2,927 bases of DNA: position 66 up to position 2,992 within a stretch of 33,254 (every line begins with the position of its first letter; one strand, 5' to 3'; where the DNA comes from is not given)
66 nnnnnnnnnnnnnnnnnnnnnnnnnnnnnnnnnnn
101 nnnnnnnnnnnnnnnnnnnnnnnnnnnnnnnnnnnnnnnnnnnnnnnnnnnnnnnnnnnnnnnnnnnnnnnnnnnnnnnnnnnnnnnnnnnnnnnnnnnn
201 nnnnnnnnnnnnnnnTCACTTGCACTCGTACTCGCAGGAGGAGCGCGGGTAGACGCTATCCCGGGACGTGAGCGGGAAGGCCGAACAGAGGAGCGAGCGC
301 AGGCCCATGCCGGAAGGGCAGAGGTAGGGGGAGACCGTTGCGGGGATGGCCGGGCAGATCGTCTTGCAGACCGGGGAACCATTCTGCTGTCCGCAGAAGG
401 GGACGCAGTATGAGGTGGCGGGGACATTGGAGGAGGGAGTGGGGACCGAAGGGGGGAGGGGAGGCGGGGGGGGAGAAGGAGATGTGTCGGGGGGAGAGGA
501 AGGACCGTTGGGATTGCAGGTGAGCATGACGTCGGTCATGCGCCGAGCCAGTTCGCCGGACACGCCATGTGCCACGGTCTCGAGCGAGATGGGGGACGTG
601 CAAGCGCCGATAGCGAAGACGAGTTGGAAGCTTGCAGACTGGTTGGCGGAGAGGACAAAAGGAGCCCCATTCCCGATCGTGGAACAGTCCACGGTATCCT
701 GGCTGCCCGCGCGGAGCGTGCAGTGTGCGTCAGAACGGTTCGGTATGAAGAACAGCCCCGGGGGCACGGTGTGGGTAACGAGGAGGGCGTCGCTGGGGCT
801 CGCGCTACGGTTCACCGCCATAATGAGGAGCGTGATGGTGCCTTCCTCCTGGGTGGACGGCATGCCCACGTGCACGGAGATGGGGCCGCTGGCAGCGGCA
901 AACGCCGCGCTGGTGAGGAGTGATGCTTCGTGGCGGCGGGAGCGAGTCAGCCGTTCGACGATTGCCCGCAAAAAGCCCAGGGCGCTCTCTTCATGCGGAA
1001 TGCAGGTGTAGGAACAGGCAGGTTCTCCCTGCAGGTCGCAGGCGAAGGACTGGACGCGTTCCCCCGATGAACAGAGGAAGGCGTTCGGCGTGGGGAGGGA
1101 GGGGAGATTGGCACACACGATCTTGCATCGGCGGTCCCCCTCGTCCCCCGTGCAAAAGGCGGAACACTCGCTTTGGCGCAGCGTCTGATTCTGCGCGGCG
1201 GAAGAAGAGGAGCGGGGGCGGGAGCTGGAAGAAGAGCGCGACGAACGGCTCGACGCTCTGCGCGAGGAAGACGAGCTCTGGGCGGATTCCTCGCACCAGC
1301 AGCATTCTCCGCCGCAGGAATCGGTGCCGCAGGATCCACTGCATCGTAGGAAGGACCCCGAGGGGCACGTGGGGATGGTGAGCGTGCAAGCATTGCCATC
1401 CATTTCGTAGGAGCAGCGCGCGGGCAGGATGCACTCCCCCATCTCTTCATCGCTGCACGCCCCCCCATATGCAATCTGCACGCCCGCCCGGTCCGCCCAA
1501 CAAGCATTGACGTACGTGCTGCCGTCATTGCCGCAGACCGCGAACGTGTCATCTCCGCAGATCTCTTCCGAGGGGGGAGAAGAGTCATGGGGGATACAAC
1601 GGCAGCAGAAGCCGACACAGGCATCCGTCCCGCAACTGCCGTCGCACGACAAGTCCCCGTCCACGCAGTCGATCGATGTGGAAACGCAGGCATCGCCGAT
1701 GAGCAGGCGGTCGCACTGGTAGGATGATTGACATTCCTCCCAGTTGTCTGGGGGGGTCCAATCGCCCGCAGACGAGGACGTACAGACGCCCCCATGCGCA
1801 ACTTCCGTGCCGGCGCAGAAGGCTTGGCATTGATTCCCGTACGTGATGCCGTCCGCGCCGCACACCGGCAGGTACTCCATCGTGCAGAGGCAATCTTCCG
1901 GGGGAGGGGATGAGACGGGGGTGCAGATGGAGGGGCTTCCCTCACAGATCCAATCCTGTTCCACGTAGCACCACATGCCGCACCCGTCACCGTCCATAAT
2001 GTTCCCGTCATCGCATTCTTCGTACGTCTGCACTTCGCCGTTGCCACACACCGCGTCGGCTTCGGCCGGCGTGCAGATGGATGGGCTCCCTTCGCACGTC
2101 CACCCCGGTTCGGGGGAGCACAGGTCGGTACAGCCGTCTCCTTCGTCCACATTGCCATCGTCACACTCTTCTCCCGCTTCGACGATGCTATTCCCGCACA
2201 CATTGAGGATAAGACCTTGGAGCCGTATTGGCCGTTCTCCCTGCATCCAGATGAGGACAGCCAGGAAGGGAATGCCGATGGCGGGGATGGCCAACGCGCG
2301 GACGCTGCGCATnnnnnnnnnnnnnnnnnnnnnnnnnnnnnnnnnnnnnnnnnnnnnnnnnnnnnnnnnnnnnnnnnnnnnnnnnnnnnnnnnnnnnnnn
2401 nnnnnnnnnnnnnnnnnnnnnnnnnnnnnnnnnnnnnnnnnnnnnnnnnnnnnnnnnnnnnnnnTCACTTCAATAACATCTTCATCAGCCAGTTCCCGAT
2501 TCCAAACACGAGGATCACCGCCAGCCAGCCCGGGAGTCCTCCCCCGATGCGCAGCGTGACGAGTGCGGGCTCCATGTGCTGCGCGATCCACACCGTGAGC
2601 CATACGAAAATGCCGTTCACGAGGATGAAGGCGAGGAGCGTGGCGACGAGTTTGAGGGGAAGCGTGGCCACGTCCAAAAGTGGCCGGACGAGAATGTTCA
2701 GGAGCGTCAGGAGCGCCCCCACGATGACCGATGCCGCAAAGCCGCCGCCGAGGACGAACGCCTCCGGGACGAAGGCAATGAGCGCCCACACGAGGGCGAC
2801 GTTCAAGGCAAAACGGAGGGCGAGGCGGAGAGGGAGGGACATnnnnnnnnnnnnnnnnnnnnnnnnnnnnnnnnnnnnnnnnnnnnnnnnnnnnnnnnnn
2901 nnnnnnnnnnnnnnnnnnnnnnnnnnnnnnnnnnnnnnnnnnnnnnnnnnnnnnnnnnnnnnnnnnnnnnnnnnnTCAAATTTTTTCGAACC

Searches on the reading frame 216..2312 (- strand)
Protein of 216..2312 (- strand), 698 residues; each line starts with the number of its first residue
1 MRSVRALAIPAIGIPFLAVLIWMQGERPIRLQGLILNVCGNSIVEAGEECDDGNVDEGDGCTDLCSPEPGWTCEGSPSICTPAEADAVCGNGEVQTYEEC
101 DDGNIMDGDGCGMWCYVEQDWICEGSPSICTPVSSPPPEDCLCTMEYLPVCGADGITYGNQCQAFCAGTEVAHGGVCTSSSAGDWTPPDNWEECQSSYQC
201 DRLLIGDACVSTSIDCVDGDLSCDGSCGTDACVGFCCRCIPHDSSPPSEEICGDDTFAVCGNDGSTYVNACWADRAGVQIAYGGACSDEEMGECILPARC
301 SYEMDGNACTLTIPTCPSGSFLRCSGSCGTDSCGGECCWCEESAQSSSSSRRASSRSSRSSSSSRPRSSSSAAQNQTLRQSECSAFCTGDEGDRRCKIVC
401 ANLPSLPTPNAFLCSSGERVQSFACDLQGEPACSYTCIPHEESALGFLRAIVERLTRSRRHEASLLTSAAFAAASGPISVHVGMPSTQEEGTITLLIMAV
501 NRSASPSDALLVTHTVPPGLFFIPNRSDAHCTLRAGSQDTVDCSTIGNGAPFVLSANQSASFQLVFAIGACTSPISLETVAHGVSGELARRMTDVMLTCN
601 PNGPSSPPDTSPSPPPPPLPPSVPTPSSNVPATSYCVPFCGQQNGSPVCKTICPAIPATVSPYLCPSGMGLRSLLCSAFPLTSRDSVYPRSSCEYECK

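Call 28: search_protein_families(library=pfam, proteins=[window:216-2312:-], max_evalue=0.0001)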
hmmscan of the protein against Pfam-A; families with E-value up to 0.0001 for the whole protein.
window:216-2312:- (698 aa): 3 families
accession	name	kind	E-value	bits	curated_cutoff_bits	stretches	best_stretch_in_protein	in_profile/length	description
PF00050.26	Kazal_1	-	3.5e-08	33.7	21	1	140-167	7-32/49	Kazal-type serine protease inhibitor domain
PF07648.20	Kazal_2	-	1.2e-07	32.2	22.8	1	140-170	3-38/48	Kazal-type serine protease inhibitor domain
PF13948.11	DUF4215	-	4.2e-07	30.6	27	1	70-115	7-46/47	Domain of unknown function (DUF4215)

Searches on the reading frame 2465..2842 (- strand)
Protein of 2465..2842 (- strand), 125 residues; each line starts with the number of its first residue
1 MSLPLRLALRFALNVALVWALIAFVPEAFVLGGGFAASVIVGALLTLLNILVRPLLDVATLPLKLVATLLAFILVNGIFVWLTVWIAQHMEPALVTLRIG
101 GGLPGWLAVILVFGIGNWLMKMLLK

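Call 28: search_protein_families(library=pfam, proteins=[window:2465-2842:-], max_evalue=0.0001)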
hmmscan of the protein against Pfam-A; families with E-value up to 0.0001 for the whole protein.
window:2465-2842:- (125 aa): 1 family
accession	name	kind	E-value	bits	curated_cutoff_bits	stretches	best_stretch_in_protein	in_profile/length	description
PF04020.18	Phage_holin_4_2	-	1e-07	32.9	28.8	1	6-95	2-84/105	Mycobacterial 4 TMS phage holin, superfamily IV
